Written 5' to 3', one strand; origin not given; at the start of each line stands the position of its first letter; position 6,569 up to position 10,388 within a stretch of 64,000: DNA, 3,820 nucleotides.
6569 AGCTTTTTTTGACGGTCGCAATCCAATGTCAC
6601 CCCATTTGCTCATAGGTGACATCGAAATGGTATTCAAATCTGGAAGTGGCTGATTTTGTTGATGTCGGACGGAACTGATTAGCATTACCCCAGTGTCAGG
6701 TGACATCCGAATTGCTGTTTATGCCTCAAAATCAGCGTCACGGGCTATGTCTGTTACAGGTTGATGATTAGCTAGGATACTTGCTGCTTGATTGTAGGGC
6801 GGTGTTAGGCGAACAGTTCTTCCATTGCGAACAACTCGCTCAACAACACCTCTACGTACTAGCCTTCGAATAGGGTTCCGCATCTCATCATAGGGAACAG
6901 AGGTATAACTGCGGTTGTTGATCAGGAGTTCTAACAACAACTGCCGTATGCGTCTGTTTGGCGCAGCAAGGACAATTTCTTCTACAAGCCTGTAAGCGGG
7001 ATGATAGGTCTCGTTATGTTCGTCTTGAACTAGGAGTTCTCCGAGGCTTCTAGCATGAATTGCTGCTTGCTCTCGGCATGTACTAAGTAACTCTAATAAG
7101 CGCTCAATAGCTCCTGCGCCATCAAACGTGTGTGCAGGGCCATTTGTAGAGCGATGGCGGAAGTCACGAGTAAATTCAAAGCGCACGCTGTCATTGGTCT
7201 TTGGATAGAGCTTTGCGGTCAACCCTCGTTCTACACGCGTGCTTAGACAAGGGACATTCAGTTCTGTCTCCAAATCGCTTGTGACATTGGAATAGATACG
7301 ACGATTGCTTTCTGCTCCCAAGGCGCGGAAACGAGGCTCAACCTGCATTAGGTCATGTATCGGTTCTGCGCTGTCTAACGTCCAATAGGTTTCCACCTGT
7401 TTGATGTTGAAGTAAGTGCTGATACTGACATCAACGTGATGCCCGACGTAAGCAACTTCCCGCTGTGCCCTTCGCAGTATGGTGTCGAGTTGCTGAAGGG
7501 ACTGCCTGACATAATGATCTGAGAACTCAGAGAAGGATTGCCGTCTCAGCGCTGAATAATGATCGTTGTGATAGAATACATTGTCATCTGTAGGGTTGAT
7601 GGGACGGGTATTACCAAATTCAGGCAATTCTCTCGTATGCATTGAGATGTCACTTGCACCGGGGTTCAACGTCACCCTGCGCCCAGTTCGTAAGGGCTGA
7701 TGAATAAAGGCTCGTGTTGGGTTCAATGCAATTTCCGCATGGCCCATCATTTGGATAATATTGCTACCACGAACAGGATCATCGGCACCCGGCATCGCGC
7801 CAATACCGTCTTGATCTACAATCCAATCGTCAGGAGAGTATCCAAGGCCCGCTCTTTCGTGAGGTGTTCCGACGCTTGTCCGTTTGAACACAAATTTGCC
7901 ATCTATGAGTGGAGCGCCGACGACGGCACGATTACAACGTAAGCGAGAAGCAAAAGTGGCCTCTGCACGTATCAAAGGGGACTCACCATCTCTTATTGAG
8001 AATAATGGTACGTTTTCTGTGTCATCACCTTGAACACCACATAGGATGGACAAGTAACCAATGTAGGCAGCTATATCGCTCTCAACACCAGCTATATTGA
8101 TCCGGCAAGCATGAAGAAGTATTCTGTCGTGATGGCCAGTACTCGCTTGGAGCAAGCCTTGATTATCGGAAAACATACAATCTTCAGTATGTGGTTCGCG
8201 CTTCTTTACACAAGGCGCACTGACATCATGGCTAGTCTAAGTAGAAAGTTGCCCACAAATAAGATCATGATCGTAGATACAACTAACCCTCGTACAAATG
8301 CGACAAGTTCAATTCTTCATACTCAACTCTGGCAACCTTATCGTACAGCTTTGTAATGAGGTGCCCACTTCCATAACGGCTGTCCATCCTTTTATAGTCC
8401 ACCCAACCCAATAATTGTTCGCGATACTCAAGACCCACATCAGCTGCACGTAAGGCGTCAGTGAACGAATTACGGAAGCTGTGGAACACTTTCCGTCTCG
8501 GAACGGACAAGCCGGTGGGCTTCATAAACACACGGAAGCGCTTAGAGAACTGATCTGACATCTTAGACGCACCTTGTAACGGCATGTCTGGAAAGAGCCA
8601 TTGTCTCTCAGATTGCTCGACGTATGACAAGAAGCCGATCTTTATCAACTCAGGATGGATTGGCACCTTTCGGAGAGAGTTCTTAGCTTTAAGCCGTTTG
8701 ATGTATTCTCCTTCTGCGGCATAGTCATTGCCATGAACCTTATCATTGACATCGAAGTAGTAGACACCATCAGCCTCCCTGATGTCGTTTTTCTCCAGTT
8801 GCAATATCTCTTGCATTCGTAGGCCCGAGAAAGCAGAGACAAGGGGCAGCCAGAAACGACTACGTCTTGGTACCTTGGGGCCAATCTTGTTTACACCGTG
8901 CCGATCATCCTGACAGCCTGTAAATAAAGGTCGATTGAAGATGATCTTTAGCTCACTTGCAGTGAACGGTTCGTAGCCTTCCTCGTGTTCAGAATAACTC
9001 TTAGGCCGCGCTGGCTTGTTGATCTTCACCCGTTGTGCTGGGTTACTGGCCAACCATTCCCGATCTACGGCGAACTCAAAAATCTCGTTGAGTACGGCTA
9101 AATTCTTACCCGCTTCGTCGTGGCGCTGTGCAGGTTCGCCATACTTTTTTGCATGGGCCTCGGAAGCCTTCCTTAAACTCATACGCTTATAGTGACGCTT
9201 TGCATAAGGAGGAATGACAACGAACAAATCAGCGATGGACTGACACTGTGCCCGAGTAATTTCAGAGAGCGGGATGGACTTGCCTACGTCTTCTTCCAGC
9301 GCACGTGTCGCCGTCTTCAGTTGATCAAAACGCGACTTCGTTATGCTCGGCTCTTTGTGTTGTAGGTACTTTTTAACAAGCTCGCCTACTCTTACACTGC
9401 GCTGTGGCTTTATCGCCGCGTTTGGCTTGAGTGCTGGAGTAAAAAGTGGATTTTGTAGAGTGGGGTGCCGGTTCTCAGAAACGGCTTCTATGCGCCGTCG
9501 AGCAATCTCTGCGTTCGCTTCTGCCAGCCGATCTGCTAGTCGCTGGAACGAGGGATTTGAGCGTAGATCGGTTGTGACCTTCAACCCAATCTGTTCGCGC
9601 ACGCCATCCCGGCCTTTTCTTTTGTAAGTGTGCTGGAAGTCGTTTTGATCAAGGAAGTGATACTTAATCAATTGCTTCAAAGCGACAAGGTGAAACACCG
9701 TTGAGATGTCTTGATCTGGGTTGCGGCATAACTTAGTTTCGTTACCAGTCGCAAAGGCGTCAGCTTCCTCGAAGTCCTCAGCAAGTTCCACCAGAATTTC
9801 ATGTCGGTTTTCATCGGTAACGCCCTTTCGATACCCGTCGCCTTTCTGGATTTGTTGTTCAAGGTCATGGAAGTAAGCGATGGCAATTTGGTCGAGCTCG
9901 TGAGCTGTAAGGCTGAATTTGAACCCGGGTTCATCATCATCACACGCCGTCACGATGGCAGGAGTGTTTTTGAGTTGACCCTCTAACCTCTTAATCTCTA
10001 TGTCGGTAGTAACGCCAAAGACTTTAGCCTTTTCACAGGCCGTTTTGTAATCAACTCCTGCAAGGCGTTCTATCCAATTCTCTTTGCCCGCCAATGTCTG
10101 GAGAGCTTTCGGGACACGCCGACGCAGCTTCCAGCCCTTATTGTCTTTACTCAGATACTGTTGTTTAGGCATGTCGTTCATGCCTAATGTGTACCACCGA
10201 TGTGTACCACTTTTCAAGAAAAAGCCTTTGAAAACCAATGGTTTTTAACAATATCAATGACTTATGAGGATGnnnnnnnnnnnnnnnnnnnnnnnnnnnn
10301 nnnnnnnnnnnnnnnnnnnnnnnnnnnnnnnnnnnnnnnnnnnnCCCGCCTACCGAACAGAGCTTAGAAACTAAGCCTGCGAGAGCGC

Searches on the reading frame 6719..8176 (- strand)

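Call 15: search_protein_families(library=pfam, proteins=[window:6719-8176:-], max_evalue=0.001)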
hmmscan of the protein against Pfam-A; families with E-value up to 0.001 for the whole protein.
window:6719-8176:- (485 aa): 0 families

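Call 119: search_protein_families(library=pfam, proteins=[window:6719-8176:-], max_evalue=1)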
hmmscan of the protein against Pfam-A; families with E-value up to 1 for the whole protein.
window:6719-8176:- (485 aa): 1 family
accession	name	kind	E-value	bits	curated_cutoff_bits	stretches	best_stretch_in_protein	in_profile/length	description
PF17142.10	SusF_N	-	0.24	11.4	28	1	215-254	78-117/276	Outer membrane protein SusF, N-terminal domain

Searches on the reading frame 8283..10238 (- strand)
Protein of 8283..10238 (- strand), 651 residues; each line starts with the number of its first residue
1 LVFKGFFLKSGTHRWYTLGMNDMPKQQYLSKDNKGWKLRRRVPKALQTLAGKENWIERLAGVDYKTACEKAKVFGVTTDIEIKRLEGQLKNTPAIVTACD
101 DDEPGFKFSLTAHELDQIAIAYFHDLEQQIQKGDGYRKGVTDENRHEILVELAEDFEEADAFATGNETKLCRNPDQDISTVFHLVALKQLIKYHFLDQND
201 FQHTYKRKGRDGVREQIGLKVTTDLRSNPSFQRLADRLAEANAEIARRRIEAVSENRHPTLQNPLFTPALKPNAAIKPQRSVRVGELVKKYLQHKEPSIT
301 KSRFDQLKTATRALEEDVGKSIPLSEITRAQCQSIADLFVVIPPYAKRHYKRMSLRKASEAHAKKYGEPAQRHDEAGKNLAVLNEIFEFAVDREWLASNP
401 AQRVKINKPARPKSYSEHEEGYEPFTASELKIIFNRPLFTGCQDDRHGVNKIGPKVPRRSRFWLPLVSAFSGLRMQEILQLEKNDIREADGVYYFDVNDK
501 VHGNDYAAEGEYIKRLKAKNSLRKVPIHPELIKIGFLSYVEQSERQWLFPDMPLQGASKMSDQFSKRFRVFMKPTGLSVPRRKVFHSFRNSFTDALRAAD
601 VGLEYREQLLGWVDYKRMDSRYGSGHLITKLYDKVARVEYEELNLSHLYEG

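Call 15: search_protein_families(library=pfam, proteins=[window:8283-10238:-], max_evalue=0.001)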
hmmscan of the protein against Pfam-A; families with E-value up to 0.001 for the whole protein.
window:8283-10238:- (651 aa): 2 families
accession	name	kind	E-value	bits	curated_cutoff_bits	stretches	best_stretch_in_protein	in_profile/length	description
PF00589.27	Phage_integrase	-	6.3e-08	33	27.1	1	471-622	34-165/172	Phage integrase family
PF20172.3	DUF6538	-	0.00027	21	27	0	28-85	1-58/60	Domain of unknown function (DUF6538)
